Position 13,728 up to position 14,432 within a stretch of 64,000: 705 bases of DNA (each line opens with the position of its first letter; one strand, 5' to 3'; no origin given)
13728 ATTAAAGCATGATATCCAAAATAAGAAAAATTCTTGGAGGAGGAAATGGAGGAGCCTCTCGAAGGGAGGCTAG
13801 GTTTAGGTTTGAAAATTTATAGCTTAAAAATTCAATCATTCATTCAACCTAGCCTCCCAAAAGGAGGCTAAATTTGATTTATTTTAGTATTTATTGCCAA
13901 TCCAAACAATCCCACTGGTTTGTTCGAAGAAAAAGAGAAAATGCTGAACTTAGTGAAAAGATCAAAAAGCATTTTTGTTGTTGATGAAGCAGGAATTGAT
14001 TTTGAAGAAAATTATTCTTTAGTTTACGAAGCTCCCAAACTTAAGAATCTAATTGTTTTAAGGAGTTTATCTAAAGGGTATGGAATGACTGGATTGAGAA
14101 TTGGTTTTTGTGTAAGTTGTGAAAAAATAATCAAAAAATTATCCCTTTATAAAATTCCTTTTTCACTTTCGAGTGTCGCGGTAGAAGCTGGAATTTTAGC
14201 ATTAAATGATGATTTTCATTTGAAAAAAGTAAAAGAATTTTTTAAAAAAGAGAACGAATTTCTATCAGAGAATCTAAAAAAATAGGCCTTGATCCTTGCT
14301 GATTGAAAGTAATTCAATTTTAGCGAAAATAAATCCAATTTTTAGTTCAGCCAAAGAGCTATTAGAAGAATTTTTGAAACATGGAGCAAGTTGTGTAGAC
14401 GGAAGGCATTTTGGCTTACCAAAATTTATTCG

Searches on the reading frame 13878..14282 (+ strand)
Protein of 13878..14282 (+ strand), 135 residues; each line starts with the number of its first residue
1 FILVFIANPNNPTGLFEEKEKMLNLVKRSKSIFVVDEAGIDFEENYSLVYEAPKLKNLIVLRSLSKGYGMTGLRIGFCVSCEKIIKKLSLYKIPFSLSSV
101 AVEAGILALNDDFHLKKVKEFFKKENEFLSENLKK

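Call 96: search_protein_families(library=pfam, proteins=[window:13878-14282:+], max_evalue=0.001)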
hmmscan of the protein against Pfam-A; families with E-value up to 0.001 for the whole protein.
window:13878-14282:+ (135 aa): 1 family
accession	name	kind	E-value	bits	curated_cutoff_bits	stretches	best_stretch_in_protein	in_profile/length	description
PF00155.27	Aminotran_1_2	-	1.9e-21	77.1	19.7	1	3-134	149-291/361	Aminotransferase class I and II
